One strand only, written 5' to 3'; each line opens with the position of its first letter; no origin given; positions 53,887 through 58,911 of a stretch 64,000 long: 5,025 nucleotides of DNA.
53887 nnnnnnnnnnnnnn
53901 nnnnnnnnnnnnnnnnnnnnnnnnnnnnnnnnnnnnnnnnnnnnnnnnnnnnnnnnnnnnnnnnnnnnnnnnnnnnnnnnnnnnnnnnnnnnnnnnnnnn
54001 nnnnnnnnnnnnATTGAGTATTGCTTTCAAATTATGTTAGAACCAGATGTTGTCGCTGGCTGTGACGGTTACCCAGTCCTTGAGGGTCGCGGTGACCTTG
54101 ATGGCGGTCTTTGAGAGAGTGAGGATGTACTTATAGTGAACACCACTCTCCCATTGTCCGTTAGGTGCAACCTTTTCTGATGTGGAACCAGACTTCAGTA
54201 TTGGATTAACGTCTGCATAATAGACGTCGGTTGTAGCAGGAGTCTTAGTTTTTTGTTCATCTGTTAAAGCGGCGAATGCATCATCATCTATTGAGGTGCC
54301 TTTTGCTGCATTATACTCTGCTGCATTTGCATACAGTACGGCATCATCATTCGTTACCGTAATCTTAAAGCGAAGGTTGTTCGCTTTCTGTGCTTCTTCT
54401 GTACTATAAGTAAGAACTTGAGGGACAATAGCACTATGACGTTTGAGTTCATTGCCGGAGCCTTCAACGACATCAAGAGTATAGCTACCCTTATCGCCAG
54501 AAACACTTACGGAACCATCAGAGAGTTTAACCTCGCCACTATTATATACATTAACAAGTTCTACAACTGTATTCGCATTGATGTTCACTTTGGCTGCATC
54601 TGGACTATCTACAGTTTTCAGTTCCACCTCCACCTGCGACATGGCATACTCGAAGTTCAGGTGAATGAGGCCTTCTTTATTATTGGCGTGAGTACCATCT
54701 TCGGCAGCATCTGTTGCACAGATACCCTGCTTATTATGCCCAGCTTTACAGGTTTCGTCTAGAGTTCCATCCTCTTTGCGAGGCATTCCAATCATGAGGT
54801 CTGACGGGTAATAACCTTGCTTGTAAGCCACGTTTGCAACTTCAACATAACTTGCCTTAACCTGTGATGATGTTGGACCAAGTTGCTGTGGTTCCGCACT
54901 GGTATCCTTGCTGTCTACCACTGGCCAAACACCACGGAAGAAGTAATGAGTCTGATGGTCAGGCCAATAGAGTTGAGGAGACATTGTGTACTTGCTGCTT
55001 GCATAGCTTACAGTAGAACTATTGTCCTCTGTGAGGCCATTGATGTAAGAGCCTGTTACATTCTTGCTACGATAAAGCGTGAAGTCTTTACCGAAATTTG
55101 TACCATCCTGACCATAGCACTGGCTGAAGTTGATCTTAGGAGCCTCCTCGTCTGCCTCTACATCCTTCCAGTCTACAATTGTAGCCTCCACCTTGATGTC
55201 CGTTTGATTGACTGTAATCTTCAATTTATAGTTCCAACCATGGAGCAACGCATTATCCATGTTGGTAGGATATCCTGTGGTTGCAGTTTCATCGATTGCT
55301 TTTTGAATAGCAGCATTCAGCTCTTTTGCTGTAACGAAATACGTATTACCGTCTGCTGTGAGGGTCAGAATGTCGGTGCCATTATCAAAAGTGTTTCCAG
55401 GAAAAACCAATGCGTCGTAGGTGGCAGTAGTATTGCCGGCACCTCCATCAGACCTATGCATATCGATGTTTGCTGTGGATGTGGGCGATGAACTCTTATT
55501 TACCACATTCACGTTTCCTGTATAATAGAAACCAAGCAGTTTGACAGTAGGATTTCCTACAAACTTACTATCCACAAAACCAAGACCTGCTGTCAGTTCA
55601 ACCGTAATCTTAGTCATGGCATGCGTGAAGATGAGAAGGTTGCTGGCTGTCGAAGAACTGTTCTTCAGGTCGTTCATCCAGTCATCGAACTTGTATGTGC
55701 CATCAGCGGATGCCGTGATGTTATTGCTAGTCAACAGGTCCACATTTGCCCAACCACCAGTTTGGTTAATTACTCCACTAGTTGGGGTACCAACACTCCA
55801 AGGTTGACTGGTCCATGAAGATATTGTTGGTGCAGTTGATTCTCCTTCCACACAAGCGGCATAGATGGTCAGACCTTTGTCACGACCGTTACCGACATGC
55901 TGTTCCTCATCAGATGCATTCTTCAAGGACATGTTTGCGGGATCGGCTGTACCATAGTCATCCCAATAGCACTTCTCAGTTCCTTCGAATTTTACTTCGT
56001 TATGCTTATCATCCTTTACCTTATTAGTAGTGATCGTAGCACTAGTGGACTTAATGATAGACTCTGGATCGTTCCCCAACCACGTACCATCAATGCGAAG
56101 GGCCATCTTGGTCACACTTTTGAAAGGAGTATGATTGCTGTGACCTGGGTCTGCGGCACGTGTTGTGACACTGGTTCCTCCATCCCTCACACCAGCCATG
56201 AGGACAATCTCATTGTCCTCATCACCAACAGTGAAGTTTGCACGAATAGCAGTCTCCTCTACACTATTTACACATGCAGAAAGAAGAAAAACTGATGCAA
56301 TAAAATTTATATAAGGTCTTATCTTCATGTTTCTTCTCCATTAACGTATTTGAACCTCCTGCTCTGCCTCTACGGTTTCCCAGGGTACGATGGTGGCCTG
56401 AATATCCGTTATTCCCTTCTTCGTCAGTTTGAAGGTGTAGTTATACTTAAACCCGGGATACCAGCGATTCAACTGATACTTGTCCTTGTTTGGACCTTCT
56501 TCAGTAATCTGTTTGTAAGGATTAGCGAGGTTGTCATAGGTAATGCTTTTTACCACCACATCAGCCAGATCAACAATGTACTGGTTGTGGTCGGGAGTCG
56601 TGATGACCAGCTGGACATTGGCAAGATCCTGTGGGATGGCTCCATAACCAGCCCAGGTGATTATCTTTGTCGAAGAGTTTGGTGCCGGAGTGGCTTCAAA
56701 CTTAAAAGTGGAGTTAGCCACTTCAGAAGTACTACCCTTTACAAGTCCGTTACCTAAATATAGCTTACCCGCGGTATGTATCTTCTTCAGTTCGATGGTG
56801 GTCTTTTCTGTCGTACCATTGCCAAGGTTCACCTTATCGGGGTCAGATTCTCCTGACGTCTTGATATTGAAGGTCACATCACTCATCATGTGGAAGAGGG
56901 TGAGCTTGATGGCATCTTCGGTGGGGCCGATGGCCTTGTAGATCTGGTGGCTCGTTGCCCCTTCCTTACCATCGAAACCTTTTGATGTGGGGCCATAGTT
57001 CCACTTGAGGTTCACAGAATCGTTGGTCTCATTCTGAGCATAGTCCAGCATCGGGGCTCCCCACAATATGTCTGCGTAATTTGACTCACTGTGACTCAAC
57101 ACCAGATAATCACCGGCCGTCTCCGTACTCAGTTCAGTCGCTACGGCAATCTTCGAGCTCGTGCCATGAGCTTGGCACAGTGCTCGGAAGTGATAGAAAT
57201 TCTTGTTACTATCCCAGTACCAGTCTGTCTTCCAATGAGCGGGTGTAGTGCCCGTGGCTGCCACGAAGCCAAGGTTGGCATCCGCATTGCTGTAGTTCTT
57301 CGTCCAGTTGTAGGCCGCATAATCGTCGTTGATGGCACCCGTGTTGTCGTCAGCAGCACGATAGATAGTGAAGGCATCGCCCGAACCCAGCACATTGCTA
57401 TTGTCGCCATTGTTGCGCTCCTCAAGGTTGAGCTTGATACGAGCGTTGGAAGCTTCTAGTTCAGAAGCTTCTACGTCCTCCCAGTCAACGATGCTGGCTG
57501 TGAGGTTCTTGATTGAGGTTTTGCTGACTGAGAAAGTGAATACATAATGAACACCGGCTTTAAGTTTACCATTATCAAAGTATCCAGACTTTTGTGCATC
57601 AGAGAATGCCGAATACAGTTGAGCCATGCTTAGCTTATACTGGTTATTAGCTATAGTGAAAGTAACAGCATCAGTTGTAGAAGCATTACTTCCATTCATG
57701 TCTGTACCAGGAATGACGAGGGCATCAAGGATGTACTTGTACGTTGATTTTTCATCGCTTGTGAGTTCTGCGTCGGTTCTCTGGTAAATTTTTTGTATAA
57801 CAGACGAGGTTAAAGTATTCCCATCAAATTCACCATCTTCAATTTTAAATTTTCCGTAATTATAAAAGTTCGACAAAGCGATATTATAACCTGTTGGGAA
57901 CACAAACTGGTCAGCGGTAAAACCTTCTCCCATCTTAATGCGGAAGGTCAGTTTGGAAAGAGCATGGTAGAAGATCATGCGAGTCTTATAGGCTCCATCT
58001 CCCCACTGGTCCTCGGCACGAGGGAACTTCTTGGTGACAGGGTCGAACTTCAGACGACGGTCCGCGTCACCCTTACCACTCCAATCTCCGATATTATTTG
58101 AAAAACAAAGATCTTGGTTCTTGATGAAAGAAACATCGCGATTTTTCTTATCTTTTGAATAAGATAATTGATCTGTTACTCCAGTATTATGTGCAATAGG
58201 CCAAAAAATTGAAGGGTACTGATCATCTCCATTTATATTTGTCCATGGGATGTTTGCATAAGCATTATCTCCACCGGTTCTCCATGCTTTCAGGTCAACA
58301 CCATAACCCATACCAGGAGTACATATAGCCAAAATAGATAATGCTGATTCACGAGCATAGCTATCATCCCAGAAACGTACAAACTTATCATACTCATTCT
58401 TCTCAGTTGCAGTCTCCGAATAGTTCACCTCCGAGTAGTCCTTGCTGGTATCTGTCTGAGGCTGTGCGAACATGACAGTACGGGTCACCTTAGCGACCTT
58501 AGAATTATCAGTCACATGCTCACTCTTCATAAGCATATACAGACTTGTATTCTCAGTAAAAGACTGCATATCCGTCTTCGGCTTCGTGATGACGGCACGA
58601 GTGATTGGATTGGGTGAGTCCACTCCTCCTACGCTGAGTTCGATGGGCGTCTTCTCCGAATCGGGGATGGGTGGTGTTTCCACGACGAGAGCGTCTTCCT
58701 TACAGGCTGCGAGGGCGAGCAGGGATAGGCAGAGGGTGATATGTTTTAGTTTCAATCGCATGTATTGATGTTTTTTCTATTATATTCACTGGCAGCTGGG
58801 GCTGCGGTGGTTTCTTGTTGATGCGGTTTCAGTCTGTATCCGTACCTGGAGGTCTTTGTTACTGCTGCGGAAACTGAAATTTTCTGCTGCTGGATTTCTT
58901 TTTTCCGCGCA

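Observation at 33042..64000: A super-operon of more than 31 kb holding 12 fimbrillin-family (type V pilus) lipoproteins, most 2-3 times normal size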

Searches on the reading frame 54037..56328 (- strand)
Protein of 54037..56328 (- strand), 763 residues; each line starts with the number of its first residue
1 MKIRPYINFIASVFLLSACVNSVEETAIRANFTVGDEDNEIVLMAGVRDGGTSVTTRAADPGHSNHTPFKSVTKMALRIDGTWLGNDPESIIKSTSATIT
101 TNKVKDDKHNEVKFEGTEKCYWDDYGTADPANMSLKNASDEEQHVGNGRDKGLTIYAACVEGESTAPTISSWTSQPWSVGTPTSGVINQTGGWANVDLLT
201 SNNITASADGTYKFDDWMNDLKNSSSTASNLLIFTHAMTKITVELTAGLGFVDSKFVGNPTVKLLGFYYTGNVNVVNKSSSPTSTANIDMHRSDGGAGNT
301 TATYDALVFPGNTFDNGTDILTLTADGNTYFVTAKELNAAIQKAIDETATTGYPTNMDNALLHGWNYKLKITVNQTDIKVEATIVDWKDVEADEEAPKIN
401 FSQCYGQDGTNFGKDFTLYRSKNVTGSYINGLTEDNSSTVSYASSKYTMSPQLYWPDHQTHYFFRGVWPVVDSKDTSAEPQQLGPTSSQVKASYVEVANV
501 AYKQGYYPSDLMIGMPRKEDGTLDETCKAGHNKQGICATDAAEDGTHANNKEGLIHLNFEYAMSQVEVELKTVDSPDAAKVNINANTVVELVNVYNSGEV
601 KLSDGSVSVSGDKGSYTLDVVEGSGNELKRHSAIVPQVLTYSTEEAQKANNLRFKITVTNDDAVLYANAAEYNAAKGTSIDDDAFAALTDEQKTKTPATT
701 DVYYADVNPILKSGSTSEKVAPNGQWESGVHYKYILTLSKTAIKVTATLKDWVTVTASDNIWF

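Call 5: search_protein_families(library=pfam, proteins=[window:54037-56328:-], max_evalue=0.01)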
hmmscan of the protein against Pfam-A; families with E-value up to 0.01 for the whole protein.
window:54037-56328:- (763 aa): 0 families

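Call 10: search_protein_families(library=ncbifam, proteins=[window:54037-56328:-], max_evalue=0.01)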
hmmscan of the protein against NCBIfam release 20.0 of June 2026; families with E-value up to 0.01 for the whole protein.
window:54037-56328:- (763 aa): 0 families

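Call 111: search_protein_families(library=pfam, proteins=[window:54037-56328:-], max_evalue=5)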
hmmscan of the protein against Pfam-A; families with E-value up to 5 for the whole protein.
window:54037-56328:- (763 aa): 1 family
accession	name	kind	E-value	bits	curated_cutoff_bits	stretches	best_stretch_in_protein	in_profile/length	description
PF18998.6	Flg_new_2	-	0.11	13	23.6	1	201-236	24-58/73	Divergent InlB B-repeat domain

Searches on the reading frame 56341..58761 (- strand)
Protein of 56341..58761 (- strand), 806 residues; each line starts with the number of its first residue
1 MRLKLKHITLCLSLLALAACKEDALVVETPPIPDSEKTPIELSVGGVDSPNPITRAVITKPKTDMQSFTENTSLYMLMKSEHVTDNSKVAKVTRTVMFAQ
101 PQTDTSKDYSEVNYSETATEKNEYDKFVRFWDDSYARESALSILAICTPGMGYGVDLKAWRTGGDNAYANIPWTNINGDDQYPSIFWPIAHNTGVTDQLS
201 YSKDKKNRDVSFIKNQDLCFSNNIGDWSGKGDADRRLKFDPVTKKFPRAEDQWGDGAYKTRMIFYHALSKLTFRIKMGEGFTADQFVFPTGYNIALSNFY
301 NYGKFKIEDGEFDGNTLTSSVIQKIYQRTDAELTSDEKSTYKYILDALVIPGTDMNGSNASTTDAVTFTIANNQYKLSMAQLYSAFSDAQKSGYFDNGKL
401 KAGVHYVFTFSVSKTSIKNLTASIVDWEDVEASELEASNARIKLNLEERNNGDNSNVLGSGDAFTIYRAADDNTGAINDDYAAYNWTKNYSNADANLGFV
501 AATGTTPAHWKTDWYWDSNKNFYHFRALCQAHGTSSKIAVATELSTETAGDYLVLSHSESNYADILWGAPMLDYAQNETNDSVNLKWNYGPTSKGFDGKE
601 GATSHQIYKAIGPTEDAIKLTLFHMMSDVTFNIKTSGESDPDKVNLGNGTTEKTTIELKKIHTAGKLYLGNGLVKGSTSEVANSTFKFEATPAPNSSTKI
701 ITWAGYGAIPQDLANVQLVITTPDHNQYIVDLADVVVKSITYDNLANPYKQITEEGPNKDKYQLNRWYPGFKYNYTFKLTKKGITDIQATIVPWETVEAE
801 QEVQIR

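Call 5: search_protein_families(library=pfam, proteins=[window:56341-58761:-], max_evalue=0.01)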
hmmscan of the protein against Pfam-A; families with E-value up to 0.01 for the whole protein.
window:56341-58761:- (806 aa): 1 family
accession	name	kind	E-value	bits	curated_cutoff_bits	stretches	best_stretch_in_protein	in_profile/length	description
PF13149.12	Mfa_like_1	-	7.9e-20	72.4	27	2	261-427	114-246/246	Fimbrillin-like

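Call 10: search_protein_families(library=ncbifam, proteins=[window:56341-58761:-], max_evalue=0.01)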
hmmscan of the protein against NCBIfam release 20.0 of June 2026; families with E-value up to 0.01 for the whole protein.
window:56341-58761:- (806 aa): 0 families
